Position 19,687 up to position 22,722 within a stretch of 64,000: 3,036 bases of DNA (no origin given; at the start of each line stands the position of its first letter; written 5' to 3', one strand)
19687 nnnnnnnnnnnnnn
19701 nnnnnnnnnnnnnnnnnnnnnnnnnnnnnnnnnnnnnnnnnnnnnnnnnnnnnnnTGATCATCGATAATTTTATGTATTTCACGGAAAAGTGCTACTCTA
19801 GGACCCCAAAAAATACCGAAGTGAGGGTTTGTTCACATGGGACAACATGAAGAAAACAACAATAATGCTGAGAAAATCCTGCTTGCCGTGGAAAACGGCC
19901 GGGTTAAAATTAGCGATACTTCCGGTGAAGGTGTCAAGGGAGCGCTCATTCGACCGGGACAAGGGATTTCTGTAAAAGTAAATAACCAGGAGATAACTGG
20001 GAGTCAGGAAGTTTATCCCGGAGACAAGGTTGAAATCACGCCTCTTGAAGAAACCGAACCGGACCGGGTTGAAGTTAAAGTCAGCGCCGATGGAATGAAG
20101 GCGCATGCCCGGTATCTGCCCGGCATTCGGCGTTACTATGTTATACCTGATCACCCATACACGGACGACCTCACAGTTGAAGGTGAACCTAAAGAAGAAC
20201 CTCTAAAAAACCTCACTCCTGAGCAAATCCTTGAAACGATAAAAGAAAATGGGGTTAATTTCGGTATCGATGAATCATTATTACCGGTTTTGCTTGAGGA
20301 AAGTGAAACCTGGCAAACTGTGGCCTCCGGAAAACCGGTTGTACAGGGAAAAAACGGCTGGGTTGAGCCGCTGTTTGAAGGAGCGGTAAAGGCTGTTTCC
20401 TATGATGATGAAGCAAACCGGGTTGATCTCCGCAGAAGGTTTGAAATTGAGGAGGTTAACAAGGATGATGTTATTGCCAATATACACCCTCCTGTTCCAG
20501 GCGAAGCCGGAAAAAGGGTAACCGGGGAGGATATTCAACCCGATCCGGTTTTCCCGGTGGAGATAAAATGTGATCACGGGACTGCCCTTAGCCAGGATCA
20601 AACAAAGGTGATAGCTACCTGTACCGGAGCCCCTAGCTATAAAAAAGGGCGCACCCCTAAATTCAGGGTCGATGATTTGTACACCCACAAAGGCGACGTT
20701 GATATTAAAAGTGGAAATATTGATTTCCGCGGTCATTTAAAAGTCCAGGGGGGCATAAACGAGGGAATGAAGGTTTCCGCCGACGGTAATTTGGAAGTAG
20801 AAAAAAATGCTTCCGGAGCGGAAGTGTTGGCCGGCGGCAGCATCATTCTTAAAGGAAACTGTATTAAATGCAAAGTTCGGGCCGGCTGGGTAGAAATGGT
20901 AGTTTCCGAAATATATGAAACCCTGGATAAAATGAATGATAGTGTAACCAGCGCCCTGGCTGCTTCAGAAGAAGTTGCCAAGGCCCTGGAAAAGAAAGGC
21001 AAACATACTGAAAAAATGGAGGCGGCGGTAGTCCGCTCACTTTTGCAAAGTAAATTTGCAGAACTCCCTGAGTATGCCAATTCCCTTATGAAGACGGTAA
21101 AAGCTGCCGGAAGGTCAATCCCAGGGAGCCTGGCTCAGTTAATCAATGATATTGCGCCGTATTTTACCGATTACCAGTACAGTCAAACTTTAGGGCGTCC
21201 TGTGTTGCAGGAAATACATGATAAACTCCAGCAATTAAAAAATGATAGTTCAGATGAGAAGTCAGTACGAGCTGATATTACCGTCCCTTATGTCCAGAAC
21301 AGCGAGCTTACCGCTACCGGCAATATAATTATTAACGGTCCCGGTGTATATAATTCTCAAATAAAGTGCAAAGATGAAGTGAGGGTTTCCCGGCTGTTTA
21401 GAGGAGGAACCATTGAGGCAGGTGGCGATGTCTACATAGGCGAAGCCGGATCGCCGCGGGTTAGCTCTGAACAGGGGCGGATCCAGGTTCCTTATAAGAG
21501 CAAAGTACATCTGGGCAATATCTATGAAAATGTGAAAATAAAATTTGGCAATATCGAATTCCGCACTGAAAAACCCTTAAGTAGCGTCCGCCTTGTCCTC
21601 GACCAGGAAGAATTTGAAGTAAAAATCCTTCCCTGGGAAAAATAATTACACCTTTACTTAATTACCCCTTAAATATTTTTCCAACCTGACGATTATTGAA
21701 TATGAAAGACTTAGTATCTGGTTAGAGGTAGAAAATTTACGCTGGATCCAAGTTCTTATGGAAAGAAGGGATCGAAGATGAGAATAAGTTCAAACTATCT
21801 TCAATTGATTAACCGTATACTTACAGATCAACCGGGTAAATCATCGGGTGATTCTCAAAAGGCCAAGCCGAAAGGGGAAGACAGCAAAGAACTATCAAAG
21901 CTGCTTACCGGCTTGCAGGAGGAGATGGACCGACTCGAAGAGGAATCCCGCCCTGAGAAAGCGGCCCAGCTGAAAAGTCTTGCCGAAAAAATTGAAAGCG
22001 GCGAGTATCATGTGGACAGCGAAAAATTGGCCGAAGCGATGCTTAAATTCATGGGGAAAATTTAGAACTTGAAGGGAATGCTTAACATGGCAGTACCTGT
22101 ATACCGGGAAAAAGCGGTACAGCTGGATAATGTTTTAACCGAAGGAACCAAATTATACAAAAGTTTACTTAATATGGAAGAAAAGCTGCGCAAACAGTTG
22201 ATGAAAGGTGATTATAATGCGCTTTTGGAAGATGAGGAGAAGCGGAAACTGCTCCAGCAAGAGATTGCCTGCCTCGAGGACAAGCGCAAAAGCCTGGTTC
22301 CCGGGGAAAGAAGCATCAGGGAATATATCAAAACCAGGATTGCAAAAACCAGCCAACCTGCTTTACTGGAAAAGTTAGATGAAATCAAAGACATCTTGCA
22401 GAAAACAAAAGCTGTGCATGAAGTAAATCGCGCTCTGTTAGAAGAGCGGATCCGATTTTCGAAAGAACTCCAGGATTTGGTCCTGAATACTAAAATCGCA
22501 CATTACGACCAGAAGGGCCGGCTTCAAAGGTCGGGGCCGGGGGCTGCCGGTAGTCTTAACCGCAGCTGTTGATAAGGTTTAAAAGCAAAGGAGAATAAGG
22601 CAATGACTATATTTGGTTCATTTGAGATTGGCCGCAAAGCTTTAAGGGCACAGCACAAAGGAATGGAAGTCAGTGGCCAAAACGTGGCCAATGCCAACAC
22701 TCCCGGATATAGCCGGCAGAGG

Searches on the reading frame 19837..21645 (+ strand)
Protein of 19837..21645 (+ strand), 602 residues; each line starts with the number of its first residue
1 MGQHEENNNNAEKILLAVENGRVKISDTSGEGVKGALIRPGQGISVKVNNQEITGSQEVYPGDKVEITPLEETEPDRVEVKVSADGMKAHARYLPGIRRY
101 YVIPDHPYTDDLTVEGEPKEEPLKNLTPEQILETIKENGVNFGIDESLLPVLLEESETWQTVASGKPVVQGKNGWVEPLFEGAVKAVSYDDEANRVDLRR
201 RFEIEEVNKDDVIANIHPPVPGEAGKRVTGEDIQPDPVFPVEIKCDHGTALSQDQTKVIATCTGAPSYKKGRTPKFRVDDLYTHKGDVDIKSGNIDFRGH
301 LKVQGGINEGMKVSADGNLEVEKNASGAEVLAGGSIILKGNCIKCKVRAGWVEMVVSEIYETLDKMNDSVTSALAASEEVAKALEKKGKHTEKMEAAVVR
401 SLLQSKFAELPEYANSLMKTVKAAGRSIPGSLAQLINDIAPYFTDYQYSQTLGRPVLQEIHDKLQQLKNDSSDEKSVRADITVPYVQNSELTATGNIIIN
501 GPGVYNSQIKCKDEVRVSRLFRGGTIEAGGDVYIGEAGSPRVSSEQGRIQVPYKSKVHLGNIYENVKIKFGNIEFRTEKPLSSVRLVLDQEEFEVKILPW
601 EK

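Call 20: search_protein_families(library=pfam, proteins=[window:19837-21645:+], max_evalue=0.00001)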
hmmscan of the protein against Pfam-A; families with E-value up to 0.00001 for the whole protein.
window:19837-21645:+ (602 aa): 2 families
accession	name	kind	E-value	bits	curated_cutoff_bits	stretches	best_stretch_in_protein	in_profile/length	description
PF20250.3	FapA_N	-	1.3e-36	126.1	27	1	78-270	1-177/178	Flagellar Assembly Protein A N-terminal region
PF03961.19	FapA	-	3.3e-29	102.8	31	1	280-350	1-74/272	Flagellar Assembly Protein A beta solenoid domain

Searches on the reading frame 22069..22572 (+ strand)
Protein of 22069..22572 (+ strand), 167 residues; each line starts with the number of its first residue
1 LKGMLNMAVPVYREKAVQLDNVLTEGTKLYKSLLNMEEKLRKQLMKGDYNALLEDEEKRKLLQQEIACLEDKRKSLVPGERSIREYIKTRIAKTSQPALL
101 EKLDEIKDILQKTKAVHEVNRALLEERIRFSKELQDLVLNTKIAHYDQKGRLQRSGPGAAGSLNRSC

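Call 20: search_protein_families(library=pfam, proteins=[window:22069-22572:+], max_evalue=0.00001)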
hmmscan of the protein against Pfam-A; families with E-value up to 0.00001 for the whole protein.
window:22069-22572:+ (167 aa): 1 family
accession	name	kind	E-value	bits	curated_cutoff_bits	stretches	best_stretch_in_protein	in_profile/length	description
PF05130.17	FlgN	-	1.2e-07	32.7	30.5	1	19-152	6-145/147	FlgN protein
